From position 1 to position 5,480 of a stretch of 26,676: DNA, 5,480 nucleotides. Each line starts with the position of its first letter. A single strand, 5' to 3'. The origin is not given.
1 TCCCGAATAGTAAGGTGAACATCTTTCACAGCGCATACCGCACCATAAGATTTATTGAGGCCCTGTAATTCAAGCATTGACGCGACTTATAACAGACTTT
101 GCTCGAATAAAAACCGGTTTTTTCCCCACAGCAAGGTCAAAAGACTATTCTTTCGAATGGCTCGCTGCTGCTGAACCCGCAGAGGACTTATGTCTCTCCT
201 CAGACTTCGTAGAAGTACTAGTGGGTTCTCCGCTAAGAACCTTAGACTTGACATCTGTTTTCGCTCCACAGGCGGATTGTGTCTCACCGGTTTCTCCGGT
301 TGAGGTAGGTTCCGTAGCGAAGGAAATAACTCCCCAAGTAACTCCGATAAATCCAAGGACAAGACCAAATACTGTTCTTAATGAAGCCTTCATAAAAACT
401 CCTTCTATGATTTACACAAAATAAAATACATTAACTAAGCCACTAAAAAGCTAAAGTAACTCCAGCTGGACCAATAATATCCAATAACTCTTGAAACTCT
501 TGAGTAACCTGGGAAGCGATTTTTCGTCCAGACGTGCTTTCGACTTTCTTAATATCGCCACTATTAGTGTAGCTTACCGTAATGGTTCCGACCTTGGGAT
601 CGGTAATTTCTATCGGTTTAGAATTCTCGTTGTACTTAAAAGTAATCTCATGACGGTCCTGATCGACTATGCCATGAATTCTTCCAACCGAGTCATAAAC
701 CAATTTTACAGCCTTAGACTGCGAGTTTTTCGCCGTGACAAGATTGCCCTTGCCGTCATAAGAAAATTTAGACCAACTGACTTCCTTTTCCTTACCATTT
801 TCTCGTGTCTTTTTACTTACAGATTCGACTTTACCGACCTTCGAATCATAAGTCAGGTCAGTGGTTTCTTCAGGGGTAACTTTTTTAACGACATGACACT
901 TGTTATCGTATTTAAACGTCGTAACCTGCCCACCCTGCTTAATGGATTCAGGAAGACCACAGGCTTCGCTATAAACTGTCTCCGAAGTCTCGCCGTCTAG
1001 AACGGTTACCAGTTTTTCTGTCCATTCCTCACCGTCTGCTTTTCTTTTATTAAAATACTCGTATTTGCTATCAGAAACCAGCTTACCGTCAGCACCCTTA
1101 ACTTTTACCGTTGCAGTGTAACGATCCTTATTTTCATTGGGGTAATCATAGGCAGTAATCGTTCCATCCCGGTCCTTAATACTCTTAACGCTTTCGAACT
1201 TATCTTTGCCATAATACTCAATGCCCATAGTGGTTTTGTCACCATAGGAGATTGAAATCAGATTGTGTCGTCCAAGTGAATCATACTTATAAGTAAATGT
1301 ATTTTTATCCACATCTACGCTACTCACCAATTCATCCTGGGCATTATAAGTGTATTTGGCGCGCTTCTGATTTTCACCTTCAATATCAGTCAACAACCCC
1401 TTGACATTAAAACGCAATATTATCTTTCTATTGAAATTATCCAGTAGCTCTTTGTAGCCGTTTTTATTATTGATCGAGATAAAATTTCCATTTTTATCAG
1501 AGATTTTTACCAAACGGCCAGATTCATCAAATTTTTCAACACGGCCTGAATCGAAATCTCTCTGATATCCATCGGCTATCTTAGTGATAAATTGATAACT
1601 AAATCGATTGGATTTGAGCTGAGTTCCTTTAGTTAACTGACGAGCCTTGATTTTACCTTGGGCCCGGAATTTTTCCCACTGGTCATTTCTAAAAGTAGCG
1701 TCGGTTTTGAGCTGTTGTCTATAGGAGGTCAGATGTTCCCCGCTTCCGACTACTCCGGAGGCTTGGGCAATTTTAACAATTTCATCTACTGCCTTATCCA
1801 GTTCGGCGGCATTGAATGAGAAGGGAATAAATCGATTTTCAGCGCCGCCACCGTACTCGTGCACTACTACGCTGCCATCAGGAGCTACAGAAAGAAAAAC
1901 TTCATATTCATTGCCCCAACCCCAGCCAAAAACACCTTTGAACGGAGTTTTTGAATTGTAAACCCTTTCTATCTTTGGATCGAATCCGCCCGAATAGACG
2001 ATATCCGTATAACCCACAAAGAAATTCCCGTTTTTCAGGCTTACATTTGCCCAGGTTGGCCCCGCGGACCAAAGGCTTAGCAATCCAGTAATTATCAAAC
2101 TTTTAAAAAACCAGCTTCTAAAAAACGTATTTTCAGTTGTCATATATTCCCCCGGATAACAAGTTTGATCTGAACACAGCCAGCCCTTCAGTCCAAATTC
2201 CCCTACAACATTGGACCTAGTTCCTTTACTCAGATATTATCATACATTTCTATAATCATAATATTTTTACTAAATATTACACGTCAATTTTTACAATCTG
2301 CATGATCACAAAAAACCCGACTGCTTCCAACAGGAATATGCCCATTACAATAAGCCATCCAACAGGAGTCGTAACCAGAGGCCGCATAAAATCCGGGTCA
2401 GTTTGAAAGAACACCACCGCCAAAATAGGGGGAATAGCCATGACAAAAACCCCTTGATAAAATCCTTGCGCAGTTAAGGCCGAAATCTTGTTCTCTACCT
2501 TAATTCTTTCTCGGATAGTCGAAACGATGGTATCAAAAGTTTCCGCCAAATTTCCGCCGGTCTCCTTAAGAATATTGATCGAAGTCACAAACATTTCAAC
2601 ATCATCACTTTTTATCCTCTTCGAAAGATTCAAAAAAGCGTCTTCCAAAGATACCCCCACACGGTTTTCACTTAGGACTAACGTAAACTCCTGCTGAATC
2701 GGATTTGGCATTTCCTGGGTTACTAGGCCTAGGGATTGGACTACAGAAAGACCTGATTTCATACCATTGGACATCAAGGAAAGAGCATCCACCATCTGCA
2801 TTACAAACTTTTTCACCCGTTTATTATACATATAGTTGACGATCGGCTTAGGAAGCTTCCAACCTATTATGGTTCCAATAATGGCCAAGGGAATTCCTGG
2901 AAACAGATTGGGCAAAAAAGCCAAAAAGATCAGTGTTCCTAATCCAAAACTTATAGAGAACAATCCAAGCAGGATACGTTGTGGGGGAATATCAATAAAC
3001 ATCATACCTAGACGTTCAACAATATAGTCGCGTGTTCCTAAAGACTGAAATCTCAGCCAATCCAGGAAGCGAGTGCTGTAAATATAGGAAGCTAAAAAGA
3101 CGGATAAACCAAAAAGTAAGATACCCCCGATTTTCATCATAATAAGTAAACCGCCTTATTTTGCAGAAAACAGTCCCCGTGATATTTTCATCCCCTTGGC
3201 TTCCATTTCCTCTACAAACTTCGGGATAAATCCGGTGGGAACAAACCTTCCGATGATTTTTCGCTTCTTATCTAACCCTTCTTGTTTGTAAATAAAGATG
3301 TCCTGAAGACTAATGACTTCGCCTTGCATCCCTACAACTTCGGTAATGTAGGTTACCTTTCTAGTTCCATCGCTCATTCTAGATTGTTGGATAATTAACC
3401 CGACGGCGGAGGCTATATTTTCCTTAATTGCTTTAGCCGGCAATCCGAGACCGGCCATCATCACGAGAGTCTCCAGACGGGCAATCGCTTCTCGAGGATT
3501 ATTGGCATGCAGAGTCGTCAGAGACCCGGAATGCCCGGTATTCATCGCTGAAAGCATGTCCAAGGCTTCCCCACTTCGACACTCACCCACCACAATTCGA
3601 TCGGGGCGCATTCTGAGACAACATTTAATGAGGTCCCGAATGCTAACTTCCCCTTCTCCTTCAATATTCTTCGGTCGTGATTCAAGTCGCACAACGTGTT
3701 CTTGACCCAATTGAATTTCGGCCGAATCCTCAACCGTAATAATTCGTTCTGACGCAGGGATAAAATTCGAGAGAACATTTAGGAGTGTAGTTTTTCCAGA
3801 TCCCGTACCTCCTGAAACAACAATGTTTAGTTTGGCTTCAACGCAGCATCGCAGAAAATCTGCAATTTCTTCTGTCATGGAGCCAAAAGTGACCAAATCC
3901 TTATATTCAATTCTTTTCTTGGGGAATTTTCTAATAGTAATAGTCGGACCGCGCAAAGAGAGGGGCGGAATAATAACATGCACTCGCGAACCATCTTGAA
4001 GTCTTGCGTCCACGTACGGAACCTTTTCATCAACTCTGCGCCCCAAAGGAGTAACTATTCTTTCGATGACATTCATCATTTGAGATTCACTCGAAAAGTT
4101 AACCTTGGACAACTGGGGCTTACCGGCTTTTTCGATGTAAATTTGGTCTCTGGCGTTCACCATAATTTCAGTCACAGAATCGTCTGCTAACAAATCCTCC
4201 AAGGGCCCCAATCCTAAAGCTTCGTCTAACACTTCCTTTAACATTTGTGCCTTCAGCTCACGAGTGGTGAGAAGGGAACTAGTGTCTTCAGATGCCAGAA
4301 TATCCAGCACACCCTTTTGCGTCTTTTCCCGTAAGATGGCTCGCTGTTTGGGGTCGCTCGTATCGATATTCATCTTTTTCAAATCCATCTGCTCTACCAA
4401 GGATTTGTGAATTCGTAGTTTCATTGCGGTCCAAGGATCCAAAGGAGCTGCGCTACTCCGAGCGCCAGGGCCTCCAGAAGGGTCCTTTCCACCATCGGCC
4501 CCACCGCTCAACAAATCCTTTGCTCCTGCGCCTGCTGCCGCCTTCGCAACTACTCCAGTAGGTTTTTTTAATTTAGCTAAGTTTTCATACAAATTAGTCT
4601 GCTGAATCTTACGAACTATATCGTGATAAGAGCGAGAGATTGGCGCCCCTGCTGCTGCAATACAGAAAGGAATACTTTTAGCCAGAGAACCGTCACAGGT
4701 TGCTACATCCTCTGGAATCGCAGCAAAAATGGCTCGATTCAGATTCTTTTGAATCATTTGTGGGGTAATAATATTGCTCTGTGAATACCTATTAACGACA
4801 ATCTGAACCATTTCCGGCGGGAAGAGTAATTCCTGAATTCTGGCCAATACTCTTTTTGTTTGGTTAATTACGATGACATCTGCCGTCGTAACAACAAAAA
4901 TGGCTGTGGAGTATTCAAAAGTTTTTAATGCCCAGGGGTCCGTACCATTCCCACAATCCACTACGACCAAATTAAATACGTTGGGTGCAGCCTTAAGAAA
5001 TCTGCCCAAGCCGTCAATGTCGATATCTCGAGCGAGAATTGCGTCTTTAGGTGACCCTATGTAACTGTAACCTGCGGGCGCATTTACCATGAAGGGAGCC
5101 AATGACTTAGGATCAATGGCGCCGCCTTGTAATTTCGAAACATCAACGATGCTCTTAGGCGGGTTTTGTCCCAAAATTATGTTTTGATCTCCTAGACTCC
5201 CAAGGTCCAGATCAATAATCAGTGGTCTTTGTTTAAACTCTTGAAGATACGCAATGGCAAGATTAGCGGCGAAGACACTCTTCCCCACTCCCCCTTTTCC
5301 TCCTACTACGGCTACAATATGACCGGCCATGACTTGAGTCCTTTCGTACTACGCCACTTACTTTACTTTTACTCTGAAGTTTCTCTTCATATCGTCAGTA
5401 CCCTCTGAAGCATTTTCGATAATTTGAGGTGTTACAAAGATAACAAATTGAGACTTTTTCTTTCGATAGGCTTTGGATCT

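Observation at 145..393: Tiny secreted disordered protein in the position of the Bdellovibrio hit gene (Bd0108)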

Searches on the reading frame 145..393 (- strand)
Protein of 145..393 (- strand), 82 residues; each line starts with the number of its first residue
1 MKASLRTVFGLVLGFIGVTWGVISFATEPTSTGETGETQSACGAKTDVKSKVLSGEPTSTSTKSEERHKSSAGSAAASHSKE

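Call 4: search_protein_families(library=pfam, proteins=[window:145-393:-], max_evalue=0.01)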
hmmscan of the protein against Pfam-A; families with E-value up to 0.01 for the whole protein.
window:145-393:- (82 aa): 0 families

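Call 6: find_homologous_proteins(query=window:145-393:-, max_evalue=1)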
Query window:145-393:- (82 aa): 2 proteins with E <= 1 among 3 candidates.
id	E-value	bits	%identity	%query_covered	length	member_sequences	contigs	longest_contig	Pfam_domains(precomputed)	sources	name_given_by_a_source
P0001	2.3e-43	163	100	100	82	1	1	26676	-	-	-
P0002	1.2e-18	84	61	98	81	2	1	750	-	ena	-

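Call 24: find_encoding_contigs(protein=P0002, flank=2000)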
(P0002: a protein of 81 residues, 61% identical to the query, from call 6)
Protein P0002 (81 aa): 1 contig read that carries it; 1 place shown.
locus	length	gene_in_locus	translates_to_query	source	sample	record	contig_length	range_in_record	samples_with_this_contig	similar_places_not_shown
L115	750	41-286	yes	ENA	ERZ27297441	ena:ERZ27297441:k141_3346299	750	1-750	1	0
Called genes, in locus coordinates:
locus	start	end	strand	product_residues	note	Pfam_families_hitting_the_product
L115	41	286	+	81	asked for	-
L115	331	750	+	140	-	?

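Call 33: search_protein_families(library=ncbifam, proteins=[window:148-393:-], max_evalue=0.1)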
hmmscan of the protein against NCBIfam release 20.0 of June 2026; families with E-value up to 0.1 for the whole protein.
window:148-393:- (82 aa): 0 families

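Call 66: search_protein_representatives(protein=window:148-393:-)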
Query: 82 residues. Proteins with E-value up to 0.001 (for the whole library): 2; up to 1e-10: 1; up to 1e-30: 0. The best 2 are listed.
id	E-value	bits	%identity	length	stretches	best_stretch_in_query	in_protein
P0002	3.9e-19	84.2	64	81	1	1-80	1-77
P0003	6.5e-07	45.5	43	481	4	32-63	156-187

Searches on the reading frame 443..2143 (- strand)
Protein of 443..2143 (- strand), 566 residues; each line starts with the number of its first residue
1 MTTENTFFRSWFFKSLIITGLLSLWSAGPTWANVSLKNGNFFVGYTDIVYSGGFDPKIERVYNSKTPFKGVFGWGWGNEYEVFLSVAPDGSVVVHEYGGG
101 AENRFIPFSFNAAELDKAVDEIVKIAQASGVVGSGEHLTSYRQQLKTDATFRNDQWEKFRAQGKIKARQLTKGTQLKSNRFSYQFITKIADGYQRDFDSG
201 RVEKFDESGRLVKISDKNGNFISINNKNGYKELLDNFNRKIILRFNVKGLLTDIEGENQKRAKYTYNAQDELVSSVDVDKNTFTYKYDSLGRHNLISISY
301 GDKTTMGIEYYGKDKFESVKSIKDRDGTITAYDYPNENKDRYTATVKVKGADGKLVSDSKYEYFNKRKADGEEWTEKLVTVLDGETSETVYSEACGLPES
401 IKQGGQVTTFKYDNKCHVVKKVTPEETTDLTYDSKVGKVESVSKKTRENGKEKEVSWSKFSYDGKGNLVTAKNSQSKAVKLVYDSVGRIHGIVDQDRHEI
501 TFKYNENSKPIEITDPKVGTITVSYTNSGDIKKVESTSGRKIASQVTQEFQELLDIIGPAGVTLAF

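Call 4: search_protein_families(library=pfam, proteins=[window:443-2143:-], max_evalue=0.01)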
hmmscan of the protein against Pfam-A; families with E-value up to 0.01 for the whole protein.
window:443-2143:- (566 aa): 2 families
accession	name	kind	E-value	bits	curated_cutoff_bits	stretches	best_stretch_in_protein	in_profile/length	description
PF05593.20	RHS_repeat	-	3.1e-18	66.1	22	1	266-303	1-36/38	RHS Repeat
PF20148.4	DUF6531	-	4.2e-10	40.3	24.1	1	34-97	4-67/74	Domain of unknown function (DUF6531)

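Call 9: find_related_loci(query=window:443-2143:-, collection=genome_contigs, flank=3000)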
Query window:443-2143:- (566 aa) in genome_contigs; peptide patterns used: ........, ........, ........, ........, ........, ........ (x = any residue, [..] = any of these).
56 stretches matched a pattern; 24 encode a relative of the query (tblastn E <= 1e-3); 24 distinct loci.
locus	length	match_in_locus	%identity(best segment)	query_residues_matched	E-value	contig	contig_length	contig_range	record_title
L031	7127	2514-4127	66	29-566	0e+0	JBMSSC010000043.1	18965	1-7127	MAG: Bdellovibrionia bacterium isolate ARD_V5_S3_100percent_par_metabat.11 NODE_1347_length_18965_cov_5.275780, whole ge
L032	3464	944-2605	61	15-566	0e+0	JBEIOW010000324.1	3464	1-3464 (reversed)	MAG: Bacteriovoracaceae bacterium isolate Sample-106-S6-bin-27 Sample_106_S6-bin_27-k141_1774661, whole genome shotgun s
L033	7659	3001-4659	61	17-566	0e+0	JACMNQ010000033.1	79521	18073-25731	MAG: Oligoflexia bacterium isolate LF-bin-178 FL-bin-178-contig-k141_941597, whole genome shotgun sequence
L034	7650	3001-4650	59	16-566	0e+0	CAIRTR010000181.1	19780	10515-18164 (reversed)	MAG: Oligoflexia bacterium isolate Kiruna3_bin-3974 genome assembly, contig: bin-3974:181/323, whole genome shotgun sequ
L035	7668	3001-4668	59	13-566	0e+0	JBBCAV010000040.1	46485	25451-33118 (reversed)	Bdellovibrionota bacterium FG-2 24156C00040.1, whole genome shotgun sequence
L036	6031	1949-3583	59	26-566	0e+0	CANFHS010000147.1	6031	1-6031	MAG: Bacteriovoracaceae bacterium isolate Jr-14may18-18 genome assembly, contig: Jr-14may18-C20940, whole genome shotgun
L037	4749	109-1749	59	21-566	0e+0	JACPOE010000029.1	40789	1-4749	MAG: Bdellovibrio sp. isolate NC_groundwater_593_Pr5_B-0.1um_47_8 alan_book_18_scaffold_26972, whole genome shotgun sequ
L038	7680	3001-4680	56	1-566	0e+0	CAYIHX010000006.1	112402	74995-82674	MAG TPA_asm: uncultured Bacteriovoracaceae bacterium isolate ERP119705_co22_393 genome assembly, contig: NODE_66_length_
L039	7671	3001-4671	57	18-566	0e+0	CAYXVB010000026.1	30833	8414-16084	MAG TPA_asm: uncultured Bacteriovoracaceae bacterium isolate SRP342105_co1_315 genome assembly, contig: NODE_1901_length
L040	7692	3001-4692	62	7-566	0e+0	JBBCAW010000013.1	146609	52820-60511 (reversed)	Bdellovibrionota bacterium FG-1 24155C00013.1, whole genome shotgun sequence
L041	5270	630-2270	54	15-566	0e+0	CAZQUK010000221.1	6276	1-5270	MAG TPA_asm: uncultured Oligoflexia bacterium isolate SRP062349_co3_121 genome assembly, contig: NODE_6624_length_6276_c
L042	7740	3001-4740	54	8-566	0e+0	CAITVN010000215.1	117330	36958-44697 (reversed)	MAG: Oligoflexia bacterium isolate LJ_bin-4497 genome assembly, contig: bin-4497:215/244, whole genome shotgun sequence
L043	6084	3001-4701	58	4-566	0e+0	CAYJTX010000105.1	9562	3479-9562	MAG TPA_asm: uncultured Bacteriovoracaceae bacterium isolate ERP125453_co1_289 genome assembly, contig: NODE_8480_length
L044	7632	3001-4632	52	17-564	1e-180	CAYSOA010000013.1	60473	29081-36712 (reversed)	MAG TPA_asm: uncultured Bacteriovorax sp. isolate SRP319275_co3_145 genome assembly, contig: NODE_664_length_60473_cov_7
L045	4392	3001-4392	58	13-473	5e-166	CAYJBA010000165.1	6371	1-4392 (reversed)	MAG TPA_asm: uncultured Bacteriovoracaceae bacterium isolate ERP119705_co9_199 genome assembly, contig: NODE_19401_lengt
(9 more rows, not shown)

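Call 33: search_protein_families(library=ncbifam, proteins=[window:446-2143:-], max_evalue=0.1)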
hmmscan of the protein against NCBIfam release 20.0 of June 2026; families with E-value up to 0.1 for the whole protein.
window:446-2143:- (566 aa): 2 families
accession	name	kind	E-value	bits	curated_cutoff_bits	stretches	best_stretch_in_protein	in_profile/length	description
TIGR01643.1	YD_repeat_2x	repeat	3.6e-18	65.3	15.8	3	483-520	1-38/42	YD repeat-containing protein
NF041261.1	RHS_core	equivalog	1.1e-10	40.1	2000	3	459-541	579-661/1261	RHS element core protein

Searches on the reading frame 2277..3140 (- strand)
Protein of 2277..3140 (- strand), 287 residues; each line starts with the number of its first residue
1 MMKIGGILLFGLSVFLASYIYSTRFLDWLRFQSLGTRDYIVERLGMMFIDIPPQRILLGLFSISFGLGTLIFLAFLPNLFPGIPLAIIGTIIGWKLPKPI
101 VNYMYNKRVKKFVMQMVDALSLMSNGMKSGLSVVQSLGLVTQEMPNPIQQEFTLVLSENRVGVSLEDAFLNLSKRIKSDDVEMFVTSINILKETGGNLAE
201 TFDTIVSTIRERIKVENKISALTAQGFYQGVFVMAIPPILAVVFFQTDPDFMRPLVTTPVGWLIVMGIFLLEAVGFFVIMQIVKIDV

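Call 4: search_protein_families(library=pfam, proteins=[window:2277-3140:-], max_evalue=0.01)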
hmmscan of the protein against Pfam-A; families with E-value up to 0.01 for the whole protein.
window:2277-3140:- (287 aa): 1 family
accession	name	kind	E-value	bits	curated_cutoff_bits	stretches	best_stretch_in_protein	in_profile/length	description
PF00482.28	T2SSF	-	9.7e-17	61.5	25.2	1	120-244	2-123/125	Type II secretion system (T2SS), protein F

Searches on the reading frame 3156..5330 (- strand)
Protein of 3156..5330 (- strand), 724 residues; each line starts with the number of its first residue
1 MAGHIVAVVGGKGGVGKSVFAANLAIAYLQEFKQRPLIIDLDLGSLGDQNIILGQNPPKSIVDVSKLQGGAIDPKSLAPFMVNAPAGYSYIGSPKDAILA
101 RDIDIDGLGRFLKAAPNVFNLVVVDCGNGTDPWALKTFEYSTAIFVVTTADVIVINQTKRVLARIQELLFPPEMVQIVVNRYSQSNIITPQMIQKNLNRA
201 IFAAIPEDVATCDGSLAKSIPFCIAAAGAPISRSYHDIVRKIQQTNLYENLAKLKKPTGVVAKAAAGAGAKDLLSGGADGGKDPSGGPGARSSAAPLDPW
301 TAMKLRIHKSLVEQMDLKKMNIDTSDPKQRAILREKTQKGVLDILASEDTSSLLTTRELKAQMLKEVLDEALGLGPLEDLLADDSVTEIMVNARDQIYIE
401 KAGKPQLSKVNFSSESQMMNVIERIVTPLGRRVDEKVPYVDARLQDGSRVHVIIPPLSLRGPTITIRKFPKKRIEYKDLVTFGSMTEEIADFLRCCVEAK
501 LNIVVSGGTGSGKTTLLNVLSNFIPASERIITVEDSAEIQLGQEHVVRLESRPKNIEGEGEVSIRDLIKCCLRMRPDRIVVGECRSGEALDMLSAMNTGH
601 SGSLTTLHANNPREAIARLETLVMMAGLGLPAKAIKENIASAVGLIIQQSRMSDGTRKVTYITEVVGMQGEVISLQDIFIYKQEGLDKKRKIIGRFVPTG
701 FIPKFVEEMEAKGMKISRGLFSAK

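Call 4: search_protein_families(library=pfam, proteins=[window:3156-5330:-], max_evalue=0.01)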
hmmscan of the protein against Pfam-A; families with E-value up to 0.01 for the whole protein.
window:3156-5330:- (724 aa): 17 families
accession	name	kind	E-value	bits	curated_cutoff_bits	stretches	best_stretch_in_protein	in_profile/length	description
PF00437.27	T2SSE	-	1.4e-64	218.5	24.9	1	372-649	3-275/370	Type II/IV secretion system protein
PF01656.29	CbiA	-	1.3e-13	51.5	25.4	1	6-212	1-116/125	CobQ/CobB/MinD/ParA nucleotide binding domain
PF10609.15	ParA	-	9.1e-06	25.7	27.1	1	4-43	4-42/246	NUBPL iron-transfer P-loop NTPase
PF00005.33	ABC_tran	-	3.8e-05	24.7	25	1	496-538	7-48/137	ABC transporter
PF13479.12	AAA_24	-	8.1e-05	23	27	0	7-46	5-35/195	AAA domain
PF20720.3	nSTAND3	-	0.0001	22.4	27.2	0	499-533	16-51/155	Novel STAND NTPase 3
PF13614.12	AAA_31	-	0.00014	22.3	27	1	4-43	2-40/177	AAA domain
PF07693.20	KAP_NTPase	-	0.00025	20.8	20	0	484-527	3-47/293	KAP family P-loop domain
PF13191.12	AAA_16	-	0.00038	21.4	32.6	0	499-530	23-54/167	AAA ATPase domain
PF25199.1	nSTAND_NTPase5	-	0.0014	18.9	34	0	486-518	25-59/145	Novel STAND NTPase 5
PF13401.12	AAA_22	-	0.0015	19.3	27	0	500-534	5-40/130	AAA domain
PF05729.18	NACHT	-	0.002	18.4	26.7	0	503-520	3-20/167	NACHT domain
PF02374.21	ArsA_ATPase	-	0.0023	17.6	24.3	1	7-42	4-38/305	Anion-transporting ATPase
PF03029.23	ATP_bind_1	-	0.0024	18.1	27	0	505-529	1-25/240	Conserved hypothetical ATP binding protein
PF13238.12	AAA_18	-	0.0031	18.4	29.4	0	503-593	1-89/128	AAA domain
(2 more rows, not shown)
